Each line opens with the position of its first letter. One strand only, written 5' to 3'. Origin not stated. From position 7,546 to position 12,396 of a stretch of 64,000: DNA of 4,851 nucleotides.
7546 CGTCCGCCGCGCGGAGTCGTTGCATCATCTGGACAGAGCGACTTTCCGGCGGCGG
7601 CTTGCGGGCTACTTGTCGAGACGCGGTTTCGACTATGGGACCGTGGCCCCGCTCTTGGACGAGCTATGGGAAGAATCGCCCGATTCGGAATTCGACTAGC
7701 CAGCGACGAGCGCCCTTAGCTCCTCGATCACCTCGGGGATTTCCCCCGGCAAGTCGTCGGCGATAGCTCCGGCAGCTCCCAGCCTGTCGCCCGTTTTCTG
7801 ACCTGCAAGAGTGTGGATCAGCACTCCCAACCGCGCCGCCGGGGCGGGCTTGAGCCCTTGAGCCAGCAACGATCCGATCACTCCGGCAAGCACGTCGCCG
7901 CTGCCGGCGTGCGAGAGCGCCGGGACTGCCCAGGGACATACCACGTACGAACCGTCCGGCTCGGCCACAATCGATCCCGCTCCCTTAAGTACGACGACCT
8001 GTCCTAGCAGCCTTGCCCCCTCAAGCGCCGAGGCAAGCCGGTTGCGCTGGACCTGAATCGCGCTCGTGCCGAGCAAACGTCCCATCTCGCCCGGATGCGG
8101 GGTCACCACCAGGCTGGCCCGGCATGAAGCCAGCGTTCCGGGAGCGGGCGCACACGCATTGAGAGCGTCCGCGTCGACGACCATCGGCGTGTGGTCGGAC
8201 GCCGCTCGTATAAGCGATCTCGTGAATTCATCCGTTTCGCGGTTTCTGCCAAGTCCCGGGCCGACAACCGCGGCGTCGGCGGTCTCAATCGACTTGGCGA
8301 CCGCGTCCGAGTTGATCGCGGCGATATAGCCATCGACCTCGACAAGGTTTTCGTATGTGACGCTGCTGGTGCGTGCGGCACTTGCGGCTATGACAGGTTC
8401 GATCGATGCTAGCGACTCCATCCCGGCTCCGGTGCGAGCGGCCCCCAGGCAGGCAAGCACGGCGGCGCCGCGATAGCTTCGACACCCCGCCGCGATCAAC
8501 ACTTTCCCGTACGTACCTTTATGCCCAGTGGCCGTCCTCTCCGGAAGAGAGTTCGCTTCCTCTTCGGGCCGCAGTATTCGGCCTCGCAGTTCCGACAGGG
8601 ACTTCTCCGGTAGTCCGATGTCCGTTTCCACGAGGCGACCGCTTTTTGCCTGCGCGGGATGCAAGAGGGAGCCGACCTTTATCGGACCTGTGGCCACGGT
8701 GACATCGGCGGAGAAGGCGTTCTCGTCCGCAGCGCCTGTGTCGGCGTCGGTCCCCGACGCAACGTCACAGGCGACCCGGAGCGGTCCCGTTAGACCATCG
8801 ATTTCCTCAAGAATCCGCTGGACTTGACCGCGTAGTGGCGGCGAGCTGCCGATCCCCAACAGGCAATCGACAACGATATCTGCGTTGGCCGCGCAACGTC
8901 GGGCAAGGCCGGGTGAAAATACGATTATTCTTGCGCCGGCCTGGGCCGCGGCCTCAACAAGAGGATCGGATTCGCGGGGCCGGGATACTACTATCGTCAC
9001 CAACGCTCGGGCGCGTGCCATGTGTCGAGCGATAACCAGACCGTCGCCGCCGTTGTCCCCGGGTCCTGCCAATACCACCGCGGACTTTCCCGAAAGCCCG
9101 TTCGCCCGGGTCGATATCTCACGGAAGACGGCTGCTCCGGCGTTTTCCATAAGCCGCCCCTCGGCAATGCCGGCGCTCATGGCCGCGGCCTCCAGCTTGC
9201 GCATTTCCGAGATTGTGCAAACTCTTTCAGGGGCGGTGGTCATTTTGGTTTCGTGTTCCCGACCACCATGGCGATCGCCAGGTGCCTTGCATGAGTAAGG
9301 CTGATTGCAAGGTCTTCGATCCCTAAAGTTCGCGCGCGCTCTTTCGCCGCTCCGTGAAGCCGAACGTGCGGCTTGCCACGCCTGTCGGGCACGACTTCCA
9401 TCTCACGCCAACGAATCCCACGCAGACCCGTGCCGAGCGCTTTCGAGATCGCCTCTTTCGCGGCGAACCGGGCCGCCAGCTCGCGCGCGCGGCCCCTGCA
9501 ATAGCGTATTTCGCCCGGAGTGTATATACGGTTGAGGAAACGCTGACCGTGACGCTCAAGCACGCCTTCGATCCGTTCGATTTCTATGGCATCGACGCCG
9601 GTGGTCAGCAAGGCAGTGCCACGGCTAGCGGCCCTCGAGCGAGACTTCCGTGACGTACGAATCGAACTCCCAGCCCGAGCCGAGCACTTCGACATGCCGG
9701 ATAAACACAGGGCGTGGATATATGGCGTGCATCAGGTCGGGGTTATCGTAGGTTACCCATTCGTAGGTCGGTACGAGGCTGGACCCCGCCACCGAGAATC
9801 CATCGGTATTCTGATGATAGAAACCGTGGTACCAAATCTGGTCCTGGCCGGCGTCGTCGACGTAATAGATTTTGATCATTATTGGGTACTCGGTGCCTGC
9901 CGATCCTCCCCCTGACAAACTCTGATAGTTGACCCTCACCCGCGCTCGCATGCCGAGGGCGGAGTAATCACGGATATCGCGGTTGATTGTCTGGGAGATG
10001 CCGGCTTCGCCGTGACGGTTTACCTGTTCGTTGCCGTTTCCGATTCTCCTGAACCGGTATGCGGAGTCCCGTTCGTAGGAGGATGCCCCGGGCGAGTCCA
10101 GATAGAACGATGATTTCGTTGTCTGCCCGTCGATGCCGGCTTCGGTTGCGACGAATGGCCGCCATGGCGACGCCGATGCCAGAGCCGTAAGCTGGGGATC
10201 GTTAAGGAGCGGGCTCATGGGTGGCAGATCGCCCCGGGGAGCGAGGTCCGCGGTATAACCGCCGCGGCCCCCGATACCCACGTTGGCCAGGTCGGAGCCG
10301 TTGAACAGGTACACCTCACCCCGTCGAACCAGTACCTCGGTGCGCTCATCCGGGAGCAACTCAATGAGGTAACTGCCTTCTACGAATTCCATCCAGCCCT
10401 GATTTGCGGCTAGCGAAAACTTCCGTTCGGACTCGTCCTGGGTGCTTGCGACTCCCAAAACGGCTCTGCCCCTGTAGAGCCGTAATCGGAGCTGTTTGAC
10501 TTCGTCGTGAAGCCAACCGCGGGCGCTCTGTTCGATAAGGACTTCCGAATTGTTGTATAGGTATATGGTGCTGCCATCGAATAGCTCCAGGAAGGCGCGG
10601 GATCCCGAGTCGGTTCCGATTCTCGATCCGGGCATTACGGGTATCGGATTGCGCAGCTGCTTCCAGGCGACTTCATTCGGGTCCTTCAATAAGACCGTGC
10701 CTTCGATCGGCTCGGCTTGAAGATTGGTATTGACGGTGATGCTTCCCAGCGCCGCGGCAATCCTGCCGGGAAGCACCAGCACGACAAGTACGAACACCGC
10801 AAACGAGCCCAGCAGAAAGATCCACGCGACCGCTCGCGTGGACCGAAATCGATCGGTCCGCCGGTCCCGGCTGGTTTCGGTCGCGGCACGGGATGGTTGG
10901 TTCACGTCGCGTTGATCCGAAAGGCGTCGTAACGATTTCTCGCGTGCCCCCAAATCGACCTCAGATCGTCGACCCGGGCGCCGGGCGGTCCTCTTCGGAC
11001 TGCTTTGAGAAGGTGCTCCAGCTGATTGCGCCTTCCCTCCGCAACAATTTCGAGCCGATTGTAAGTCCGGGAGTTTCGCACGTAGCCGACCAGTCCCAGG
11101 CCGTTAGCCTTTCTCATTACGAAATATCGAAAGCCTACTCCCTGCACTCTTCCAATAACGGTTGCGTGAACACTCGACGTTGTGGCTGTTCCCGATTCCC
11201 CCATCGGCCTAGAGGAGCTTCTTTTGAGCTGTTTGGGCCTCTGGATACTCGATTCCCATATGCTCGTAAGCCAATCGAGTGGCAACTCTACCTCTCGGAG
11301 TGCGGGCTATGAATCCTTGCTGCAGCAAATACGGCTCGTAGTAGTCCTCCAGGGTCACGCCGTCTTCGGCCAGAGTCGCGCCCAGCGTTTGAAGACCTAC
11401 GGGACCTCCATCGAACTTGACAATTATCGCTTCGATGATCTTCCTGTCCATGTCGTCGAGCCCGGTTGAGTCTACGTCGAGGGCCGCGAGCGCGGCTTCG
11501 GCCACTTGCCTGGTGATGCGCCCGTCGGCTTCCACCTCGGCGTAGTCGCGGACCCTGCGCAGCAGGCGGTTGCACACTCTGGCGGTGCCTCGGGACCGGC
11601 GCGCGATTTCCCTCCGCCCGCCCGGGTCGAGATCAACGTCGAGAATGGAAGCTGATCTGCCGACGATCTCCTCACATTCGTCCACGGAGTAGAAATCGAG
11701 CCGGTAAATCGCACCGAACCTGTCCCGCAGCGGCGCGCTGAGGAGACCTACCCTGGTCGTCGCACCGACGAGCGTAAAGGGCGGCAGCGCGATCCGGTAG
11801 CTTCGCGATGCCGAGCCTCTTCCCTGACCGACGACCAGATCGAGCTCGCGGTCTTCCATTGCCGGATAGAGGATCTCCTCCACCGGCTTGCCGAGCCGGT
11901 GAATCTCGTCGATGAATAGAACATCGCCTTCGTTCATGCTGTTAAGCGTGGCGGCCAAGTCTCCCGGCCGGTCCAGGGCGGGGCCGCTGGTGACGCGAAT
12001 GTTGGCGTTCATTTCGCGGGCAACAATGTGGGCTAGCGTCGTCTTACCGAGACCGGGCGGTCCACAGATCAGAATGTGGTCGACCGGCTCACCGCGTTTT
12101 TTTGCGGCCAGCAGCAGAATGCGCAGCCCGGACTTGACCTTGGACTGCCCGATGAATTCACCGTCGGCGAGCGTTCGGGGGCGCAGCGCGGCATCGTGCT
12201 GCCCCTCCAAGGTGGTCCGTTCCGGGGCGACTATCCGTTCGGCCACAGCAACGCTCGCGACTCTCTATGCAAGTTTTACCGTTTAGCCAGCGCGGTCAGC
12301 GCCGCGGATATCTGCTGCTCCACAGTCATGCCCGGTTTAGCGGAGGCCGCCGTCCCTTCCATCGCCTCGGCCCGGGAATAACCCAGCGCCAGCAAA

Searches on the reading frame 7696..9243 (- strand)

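Call 68: search_protein_families(library=pfam, proteins=[window:7696-9243:-], max_evalue=0.00001)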
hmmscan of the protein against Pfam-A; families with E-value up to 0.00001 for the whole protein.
window:7696-9243:- (515 aa): 2 families
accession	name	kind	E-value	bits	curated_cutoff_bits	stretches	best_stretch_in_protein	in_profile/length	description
PF01256.23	Carb_kinase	-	4.4e-44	151.2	27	1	248-499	1-237/242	NAD(P)H-hydrate dehydratase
PF03853.21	YjeF_N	-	1.3e-32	113.5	24.9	1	30-190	3-168/169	YjeF-related protein N-terminus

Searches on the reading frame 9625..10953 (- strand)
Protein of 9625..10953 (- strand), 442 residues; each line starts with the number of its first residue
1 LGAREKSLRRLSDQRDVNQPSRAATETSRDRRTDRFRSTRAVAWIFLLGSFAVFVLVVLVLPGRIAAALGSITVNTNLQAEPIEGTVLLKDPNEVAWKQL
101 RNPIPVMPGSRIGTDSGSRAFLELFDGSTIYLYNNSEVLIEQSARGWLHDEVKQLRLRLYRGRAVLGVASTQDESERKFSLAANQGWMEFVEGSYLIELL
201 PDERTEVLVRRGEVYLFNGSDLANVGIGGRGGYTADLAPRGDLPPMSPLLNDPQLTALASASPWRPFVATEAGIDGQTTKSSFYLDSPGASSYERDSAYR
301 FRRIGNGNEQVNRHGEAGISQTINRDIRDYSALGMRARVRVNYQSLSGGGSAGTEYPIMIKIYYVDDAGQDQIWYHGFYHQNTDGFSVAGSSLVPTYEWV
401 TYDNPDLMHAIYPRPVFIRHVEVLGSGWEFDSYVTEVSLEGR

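Call 36: search_protein_families(library=pfam, proteins=[window:9625-10953:-], max_evalue=0.00001)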
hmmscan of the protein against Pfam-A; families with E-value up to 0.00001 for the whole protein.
window:9625-10953:- (442 aa): 1 family
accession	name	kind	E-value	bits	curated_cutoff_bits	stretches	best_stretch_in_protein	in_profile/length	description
PF04773.18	FecR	-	3.4e-06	27.9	24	1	111-214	2-96/97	FecR protein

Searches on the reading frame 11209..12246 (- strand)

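Call 36: search_protein_families(library=pfam, proteins=[window:11209-12246:-], max_evalue=0.00001)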
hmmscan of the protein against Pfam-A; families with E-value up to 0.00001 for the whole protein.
window:11209-12246:- (345 aa): 5 families
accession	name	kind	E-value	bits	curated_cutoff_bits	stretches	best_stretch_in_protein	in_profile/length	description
PF05496.18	RuvB_N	-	9.5e-71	237.1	27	1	21-183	1-159/159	Holliday junction DNA helicase RuvB P-loop domain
PF17864.7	AAA_lid_4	-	6.1e-28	96.8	27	1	186-259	1-74/74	RuvB AAA lid domain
PF05491.19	RuvB_C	-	7.3e-23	80.8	24.7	1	261-330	2-71/72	RuvB C-terminal winged helix domain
PF00004.35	AAA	-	5.1e-20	72.7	21.2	1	58-183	1-129/131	ATPase family associated with various cellular activities (AAA)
PF07728.20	AAA_5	-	2.6e-12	47.4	22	1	57-177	1-139/139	AAA domain (dynein-related subfamily)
